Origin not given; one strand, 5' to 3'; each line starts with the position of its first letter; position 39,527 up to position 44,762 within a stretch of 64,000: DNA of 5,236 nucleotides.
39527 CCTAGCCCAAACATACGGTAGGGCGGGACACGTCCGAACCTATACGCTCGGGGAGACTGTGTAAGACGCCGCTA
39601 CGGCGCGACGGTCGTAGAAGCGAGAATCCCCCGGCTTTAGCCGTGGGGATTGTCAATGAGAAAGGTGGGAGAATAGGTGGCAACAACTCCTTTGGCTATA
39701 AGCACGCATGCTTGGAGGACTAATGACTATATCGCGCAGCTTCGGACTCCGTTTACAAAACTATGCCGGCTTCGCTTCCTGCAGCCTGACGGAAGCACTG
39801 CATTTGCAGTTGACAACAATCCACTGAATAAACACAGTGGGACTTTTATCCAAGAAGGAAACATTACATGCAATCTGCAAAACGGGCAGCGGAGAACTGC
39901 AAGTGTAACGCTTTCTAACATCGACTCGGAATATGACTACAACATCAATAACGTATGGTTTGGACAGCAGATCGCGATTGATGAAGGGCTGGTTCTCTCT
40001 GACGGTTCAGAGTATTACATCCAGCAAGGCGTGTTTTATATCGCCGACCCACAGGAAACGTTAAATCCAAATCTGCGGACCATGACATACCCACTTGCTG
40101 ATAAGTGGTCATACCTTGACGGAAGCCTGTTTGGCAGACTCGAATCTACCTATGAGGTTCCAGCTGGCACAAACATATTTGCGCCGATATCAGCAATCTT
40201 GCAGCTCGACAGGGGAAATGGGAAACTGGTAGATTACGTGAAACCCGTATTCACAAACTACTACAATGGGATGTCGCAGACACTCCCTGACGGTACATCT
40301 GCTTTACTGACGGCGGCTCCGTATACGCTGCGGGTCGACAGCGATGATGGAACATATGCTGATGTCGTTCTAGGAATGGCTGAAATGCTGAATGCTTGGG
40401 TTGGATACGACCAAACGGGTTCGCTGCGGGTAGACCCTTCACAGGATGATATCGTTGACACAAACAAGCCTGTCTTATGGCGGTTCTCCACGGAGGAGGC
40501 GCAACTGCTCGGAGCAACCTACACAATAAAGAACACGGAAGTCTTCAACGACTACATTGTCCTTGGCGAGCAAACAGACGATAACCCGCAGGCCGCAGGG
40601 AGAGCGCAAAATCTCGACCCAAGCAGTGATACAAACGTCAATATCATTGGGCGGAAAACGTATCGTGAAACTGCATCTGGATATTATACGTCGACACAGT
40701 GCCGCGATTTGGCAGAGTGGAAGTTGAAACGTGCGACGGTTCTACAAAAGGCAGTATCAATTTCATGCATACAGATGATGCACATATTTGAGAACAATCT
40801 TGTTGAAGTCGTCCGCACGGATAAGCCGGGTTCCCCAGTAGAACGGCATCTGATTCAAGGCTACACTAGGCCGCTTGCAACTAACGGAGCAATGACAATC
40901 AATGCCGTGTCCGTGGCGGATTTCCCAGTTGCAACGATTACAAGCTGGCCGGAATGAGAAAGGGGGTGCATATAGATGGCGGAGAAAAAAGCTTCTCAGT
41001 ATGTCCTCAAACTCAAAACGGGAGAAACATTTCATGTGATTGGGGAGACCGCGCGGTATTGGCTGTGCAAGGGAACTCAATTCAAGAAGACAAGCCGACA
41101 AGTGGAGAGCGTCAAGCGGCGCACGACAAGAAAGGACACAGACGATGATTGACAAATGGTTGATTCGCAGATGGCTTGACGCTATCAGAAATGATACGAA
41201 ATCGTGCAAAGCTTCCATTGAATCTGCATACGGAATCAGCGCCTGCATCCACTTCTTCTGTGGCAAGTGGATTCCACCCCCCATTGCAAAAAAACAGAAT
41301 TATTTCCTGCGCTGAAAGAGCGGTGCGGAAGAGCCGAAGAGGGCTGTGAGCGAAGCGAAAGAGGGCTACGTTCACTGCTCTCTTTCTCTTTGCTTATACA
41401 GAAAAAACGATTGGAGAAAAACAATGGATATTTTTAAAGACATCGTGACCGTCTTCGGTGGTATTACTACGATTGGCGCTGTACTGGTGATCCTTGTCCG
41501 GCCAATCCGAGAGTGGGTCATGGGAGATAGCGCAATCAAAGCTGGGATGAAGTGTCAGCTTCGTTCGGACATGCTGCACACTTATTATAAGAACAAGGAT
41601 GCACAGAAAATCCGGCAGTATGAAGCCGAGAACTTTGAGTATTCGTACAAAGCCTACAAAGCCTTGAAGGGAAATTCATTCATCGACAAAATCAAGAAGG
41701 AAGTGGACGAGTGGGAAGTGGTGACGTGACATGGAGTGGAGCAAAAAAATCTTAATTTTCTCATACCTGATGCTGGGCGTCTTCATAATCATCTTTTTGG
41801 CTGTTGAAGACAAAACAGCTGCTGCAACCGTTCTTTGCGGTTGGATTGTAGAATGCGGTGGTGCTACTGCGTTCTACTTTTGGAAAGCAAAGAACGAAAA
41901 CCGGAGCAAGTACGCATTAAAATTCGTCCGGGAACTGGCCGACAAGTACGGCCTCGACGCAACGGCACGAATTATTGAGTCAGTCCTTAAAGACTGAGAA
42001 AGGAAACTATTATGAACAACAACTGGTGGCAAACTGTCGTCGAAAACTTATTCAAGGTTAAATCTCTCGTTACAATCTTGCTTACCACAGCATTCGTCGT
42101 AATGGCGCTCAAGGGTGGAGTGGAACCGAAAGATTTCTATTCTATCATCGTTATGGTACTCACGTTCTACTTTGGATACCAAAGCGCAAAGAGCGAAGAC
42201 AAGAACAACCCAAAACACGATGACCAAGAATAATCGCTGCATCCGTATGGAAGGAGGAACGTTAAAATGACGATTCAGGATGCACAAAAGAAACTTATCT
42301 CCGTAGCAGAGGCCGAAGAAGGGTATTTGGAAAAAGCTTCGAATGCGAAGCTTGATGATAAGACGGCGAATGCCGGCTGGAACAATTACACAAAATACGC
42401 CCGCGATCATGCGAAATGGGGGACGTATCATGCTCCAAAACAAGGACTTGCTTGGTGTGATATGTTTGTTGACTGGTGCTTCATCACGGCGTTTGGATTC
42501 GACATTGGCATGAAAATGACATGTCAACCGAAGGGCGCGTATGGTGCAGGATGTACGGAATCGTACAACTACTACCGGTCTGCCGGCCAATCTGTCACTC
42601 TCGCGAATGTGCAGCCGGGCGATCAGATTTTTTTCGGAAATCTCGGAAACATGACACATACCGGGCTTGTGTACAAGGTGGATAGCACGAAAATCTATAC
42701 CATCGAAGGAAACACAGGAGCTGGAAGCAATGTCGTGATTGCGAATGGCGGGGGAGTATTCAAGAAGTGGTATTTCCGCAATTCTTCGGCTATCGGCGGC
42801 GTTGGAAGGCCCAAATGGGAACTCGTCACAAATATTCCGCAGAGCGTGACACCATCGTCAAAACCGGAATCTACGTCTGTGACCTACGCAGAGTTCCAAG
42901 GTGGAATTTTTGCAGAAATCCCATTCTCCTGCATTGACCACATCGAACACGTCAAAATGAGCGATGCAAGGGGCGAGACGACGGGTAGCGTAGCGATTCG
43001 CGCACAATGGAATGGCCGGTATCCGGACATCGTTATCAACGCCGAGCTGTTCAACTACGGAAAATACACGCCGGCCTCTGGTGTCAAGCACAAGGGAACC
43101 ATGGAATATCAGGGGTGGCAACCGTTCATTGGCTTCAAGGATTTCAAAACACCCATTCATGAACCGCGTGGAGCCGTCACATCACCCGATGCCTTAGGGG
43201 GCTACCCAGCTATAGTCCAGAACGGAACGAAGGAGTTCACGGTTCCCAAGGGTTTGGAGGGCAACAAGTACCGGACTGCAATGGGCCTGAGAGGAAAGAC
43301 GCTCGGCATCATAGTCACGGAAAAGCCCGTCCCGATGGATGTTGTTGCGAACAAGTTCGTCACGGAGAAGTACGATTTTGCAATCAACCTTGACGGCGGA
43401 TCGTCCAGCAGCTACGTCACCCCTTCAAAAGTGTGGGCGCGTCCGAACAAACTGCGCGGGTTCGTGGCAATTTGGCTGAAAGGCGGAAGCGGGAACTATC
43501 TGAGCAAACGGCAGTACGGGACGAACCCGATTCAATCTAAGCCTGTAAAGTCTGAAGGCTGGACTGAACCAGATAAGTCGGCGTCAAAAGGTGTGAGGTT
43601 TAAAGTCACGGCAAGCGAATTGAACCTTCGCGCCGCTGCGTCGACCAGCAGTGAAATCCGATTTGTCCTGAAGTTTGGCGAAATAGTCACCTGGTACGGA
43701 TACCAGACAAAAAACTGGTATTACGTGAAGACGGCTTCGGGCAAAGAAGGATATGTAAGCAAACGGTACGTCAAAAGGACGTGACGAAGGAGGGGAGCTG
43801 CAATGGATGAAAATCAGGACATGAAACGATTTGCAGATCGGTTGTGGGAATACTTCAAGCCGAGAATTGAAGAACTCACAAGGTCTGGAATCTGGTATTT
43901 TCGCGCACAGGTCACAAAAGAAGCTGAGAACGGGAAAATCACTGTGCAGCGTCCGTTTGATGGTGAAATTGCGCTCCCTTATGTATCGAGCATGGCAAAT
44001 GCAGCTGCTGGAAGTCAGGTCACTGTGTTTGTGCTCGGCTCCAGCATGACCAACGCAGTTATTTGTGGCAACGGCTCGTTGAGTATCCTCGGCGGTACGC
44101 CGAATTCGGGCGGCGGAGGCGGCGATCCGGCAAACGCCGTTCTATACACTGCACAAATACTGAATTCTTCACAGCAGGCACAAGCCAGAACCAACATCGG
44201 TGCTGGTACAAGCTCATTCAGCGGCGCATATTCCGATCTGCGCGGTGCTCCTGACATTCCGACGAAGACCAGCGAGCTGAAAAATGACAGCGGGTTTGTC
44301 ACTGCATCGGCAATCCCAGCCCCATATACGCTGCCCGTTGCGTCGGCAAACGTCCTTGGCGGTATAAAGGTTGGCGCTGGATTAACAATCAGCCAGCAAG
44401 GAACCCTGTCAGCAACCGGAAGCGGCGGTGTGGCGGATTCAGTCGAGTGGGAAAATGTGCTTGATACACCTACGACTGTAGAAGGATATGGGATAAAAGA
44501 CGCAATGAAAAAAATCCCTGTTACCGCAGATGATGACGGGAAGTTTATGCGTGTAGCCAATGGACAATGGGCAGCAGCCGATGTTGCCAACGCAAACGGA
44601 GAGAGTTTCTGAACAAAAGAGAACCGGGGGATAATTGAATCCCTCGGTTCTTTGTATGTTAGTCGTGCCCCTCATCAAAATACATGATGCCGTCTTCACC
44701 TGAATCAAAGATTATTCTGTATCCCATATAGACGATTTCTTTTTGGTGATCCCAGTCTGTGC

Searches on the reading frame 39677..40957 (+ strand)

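Call 15: search_protein_families(library=phrogs, proteins=[window:39677-40957:+], max_evalue=0.001)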
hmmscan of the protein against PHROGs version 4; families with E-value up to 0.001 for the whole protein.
window:39677-40957:+ (426 aa): 1 family
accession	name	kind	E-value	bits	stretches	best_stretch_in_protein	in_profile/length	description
phrog_1887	-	tail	1.6e-39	137.4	1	15-409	289-651/670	tail protein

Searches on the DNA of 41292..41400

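Call 101: search_rna_families(source=window, start=41292, end=41400, threshold=evalue, max_evalue=1, show_alignments=1)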
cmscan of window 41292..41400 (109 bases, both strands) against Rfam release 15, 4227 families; matches with E-value up to 1: 9.
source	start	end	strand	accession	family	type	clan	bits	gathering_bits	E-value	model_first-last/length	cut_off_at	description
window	41330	41392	+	RF04288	mir-9201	Gene; miRNA;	CL00147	23.3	95.5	0.0041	1-81/81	no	mir-9201 microRNA precursor family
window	41349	41394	+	RF03777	MIR533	Gene; miRNA;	-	20.6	80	0.017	1-125/125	no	MIR533 microRNA precursor family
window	41345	41398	+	RF00752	mir-14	Gene; miRNA;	-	19.7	53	0.031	1-63/63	no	mir-14 microRNA precursor family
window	41324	41394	+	RF03360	mir-3156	Gene; miRNA;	-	18.4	76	0.16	1-77/77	no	mir-3156 microRNA precursor family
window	41332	41389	+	RF00707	mir-197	Gene; miRNA;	-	18.4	74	0.46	1-75/75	no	mir-197 microRNA precursor family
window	41304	41351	+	RF02990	gut-2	Gene; sRNA;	-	18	39.8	0.041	1-48/48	no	gut-2 RNA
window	41345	41397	+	RF00249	mir-46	Gene; miRNA;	-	17.1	44.7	0.26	1-85/85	no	mir-46/mir-47/mir-281 microRNA precursor family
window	41347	41396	+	RF00073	MIR156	Gene; miRNA;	-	16.3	62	0.39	1-88/88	no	mir-156 microRNA precursor family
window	41292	41399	+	RF00084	CsrC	Gene; sRNA;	CL00106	14.7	61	0.0072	144-255/255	5'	CsrC RNA family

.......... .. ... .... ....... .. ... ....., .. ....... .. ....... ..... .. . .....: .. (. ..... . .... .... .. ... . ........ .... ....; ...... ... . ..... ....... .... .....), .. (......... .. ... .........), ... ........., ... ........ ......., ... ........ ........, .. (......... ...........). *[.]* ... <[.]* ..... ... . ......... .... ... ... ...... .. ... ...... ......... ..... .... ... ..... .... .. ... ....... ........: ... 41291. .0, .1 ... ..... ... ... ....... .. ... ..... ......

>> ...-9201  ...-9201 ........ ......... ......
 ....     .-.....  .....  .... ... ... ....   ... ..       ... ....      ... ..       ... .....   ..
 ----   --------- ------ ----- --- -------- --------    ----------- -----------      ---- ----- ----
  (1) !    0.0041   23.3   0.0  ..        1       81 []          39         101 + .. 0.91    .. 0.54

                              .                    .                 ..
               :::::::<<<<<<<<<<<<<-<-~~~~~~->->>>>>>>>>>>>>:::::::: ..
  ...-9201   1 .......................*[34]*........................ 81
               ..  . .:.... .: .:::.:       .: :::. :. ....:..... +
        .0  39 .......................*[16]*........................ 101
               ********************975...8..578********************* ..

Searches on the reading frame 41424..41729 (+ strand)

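Call 15: search_protein_families(library=phrogs, proteins=[window:41424-41729:+], max_evalue=0.001)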
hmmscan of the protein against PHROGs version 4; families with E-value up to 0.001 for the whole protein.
window:41424-41729:+ (101 aa): 1 family
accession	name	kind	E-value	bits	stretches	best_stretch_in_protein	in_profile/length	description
phrog_4105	-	unknown function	1.1e-11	45.9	1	14-96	13-95/103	-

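Call 27: search_protein_families(library=pfam, proteins=[window:41424-41729:+], max_evalue=0.01)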
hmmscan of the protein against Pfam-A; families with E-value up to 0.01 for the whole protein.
window:41424-41729:+ (101 aa): 0 families

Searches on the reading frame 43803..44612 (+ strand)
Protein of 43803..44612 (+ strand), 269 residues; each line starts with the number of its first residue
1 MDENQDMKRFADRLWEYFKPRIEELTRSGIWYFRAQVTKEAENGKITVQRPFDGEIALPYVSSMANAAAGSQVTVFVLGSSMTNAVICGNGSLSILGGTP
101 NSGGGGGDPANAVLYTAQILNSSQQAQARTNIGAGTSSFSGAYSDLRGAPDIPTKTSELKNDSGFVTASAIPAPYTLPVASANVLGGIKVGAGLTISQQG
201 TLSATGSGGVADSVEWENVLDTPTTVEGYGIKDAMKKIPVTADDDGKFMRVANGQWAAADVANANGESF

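Call 54: find_encoding_contigs(protein=window:43803-44612:+, flank=10000, max_places=2)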
Protein window:43803-44612:+ (269 aa): 5 contigs read that carry it; 2 places shown.
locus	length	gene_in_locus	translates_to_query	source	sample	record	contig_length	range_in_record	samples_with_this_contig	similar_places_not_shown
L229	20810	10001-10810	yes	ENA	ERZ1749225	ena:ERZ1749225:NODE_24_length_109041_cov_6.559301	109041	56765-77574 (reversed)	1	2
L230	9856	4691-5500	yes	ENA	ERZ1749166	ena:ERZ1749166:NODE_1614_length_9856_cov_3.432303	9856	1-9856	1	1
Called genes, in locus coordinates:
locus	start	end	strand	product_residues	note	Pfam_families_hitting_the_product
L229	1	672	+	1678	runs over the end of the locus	PF10145:PhageMin_Tail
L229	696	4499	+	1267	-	-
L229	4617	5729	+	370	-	PF12323:HTH_OrfB_IS605, PF01385:OrfB_IS605, PF07282:Cas12f1-like_TNB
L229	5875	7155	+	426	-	-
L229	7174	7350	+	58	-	-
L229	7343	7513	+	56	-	-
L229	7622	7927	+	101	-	-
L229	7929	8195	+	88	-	-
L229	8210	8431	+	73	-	-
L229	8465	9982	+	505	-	PF05257:CHAP (weak), PF09992:NAGPA, PF08239:SH3_3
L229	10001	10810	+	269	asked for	-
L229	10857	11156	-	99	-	-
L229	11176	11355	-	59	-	-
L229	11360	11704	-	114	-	-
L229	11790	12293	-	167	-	PF01381:HTH_3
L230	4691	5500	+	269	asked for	-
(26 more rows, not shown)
